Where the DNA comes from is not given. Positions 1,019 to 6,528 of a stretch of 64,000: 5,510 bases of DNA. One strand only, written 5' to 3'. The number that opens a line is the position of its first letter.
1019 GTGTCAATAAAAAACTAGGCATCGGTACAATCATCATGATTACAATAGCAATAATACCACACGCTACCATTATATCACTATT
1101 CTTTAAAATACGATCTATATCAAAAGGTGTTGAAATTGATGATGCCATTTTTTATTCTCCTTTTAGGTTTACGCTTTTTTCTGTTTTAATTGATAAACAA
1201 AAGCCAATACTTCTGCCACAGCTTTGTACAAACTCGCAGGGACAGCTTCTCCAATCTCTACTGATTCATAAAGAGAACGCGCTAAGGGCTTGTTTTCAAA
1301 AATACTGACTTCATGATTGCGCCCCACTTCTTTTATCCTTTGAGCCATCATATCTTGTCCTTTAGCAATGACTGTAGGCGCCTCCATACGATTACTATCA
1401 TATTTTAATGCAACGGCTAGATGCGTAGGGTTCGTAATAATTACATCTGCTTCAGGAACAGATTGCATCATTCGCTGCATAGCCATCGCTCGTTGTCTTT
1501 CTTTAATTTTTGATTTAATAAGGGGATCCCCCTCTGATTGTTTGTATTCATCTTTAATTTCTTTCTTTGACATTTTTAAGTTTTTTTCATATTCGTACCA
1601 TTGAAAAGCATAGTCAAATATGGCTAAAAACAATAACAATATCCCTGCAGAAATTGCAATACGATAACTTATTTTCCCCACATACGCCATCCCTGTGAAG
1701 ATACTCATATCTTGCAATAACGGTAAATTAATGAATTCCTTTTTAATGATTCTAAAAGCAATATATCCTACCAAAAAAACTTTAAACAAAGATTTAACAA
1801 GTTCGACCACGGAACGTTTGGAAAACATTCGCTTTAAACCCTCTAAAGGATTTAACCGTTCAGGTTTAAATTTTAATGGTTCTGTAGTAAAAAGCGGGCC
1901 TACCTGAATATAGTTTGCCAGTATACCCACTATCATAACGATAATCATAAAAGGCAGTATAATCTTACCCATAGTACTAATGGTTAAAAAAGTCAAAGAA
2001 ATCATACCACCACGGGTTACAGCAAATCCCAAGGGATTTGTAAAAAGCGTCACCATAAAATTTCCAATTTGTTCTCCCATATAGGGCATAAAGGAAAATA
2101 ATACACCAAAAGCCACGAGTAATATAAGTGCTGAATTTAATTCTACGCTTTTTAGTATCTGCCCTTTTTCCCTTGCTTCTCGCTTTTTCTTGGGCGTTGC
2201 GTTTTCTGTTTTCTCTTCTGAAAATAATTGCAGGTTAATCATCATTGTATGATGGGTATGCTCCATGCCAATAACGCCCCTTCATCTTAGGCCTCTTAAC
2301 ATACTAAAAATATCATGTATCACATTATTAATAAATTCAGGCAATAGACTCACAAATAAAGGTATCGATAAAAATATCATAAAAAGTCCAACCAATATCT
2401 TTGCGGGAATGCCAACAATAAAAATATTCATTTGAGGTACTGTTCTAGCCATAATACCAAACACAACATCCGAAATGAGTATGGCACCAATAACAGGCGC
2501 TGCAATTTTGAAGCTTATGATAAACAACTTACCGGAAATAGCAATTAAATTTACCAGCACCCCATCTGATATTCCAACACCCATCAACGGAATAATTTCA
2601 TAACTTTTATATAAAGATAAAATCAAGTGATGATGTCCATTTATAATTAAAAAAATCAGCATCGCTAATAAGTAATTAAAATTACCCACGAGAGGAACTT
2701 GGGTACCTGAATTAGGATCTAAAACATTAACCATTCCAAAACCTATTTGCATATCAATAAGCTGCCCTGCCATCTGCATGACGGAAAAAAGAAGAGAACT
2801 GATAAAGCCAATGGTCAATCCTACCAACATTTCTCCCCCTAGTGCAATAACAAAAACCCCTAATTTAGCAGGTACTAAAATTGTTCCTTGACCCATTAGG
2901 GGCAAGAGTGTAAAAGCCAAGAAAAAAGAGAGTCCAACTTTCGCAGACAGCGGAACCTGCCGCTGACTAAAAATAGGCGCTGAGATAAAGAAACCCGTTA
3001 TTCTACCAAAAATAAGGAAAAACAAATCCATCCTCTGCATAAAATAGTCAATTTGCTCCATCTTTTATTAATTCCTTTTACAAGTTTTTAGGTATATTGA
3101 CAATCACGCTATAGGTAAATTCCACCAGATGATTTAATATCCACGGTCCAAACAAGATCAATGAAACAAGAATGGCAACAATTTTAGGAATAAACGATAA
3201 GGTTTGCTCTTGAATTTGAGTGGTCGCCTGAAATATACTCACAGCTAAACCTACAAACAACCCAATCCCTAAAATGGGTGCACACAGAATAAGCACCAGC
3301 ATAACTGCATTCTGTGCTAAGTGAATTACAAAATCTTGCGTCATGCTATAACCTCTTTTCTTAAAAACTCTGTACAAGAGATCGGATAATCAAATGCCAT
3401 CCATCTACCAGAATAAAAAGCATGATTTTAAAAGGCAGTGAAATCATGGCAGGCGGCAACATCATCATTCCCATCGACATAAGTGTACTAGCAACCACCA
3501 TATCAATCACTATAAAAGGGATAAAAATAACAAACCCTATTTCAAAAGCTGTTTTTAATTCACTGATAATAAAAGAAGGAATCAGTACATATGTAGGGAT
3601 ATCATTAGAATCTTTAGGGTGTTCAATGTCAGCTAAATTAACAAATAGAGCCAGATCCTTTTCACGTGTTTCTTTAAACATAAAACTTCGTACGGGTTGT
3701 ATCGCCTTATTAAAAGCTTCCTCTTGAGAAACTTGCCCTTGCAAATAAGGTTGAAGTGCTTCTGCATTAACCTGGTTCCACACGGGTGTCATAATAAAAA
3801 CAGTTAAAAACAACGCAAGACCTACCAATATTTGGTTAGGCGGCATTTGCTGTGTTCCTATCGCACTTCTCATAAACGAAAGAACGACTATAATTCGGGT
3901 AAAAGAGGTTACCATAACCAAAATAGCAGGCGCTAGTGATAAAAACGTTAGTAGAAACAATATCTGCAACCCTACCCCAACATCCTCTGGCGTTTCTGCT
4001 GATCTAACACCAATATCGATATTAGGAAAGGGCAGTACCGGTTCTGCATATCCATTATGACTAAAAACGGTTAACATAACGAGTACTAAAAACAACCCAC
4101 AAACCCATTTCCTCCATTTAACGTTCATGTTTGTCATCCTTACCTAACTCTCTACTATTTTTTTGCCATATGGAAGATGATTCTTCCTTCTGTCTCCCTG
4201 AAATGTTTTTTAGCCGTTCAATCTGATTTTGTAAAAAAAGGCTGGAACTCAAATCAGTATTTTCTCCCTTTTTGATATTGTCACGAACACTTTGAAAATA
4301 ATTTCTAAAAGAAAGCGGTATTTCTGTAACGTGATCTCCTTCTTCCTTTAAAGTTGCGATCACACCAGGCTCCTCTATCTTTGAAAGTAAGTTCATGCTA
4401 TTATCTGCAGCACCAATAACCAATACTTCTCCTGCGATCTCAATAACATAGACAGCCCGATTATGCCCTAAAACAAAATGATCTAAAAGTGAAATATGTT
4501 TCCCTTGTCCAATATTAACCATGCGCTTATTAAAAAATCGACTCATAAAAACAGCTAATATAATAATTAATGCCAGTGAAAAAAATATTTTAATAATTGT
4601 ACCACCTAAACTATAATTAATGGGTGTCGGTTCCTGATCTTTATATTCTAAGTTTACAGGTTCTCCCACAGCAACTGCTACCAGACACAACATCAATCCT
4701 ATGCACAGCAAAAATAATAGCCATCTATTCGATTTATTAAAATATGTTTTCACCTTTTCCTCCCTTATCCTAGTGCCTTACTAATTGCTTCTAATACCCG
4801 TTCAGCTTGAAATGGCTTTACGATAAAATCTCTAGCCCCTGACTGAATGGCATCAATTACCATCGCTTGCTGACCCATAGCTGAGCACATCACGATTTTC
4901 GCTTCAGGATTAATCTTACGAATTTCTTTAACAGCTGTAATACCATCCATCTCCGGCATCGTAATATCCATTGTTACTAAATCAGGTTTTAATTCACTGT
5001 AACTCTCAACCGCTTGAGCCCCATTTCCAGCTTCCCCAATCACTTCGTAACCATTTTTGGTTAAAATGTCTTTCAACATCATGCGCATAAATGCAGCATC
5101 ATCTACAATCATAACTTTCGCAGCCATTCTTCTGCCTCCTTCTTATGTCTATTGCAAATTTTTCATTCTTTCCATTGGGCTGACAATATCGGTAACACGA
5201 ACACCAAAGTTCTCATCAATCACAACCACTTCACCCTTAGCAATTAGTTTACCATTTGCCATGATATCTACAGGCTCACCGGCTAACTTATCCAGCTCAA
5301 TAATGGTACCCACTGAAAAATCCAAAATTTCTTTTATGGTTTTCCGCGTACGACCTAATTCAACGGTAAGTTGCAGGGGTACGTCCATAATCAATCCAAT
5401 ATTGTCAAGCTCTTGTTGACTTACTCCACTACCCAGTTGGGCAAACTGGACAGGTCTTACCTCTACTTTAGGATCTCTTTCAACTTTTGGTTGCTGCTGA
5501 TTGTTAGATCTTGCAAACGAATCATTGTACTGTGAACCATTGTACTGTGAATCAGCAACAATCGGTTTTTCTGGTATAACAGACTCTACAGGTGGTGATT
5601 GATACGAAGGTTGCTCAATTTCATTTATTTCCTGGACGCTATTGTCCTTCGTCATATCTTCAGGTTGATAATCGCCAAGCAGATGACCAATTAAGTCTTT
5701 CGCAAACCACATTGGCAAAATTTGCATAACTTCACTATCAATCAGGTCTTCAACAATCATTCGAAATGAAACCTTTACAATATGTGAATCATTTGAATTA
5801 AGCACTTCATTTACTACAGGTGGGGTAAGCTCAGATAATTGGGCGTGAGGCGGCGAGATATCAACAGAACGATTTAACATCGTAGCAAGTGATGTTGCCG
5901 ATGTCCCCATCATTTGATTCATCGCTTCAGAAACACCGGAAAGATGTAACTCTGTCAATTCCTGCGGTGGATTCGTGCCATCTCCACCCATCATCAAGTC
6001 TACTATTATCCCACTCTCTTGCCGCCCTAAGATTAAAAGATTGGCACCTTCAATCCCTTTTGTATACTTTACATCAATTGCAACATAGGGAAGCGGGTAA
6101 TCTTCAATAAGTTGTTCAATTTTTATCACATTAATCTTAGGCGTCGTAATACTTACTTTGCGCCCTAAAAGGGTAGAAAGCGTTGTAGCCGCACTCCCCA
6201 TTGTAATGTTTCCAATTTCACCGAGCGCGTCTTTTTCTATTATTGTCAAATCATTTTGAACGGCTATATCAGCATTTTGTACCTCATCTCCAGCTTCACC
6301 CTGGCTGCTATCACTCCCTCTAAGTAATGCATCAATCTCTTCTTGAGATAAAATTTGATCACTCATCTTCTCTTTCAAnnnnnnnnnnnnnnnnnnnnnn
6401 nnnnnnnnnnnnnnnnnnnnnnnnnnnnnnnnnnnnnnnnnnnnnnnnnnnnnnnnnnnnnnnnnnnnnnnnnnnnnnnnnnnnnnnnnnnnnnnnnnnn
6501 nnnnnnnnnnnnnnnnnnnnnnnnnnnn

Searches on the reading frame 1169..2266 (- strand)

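Call 52: search_protein_families(library=pfam, proteins=[window:1169-2266:-], max_evalue=0.00001)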
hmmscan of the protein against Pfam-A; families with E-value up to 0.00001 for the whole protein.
window:1169-2266:- (365 aa): 1 family
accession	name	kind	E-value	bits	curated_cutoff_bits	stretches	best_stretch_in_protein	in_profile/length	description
PF01312.24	Bac_export_2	-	5.6e-134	447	24.4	1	17-357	1-335/335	FlhB HrpN YscU SpaS Family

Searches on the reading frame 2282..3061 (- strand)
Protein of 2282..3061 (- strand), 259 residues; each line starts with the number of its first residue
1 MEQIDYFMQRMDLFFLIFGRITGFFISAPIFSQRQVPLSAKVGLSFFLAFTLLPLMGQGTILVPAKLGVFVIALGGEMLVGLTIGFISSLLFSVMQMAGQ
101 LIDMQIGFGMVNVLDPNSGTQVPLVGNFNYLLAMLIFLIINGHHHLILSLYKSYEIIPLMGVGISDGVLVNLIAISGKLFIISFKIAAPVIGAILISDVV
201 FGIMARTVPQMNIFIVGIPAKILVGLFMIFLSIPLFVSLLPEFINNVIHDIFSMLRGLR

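Call 52: search_protein_families(library=pfam, proteins=[window:2282-3061:-], max_evalue=0.00001)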
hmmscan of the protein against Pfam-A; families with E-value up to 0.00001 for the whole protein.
window:2282-3061:- (259 aa): 1 family
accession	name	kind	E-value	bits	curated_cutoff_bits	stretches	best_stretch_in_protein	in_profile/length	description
PF01311.25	Bac_export_1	-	4.9e-70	236.1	27.8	1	13-245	3-228/230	Bacterial export proteins, family 1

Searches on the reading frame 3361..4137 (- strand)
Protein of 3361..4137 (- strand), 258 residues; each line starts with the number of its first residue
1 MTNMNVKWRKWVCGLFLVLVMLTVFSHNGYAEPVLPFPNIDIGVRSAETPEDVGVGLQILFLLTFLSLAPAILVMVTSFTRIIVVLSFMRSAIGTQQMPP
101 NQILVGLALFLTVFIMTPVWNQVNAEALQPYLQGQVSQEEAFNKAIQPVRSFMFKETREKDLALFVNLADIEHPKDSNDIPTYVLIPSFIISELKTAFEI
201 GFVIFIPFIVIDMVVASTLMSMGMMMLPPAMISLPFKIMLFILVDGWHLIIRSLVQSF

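Call 52: search_protein_families(library=pfam, proteins=[window:3361-4137:-], max_evalue=0.00001)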
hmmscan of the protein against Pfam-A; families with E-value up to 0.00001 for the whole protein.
window:3361-4137:- (258 aa): 1 family
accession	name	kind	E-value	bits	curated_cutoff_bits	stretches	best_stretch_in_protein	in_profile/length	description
PF00813.25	FliP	-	1.1e-86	290.1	26.9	1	62-254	1-191/191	FliP family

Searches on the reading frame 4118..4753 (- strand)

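Call 52: search_protein_families(library=pfam, proteins=[window:4118-4753:-], max_evalue=0.00001)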
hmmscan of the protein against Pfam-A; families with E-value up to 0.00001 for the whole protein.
window:4118-4753:- (211 aa): 1 family
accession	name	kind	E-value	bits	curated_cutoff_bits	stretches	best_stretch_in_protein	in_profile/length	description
PF04347.18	FliO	-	2.4e-10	40.8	22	1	70-154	3-87/91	Flagellar biosynthesis protein, FliO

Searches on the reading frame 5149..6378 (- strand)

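Call 52: search_protein_families(library=pfam, proteins=[window:5149-6378:-], max_evalue=0.00001)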
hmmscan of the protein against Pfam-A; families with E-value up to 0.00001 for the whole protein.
window:5149-6378:- (409 aa): 3 families
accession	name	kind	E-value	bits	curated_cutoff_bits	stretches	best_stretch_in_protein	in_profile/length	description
PF04509.17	CheC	-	5.7e-27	93.8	22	2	47-83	1-37/38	CheC-like family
PF01052.25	FliMN_C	-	5.1e-26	90.8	23.8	1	330-399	3-72/73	Type III flagellar switch regulator (C-ring) FliN C-term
PF13690.11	CheX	-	7.8e-07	29.5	27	0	49-82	43-72/94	Chemotaxis phosphatase CheX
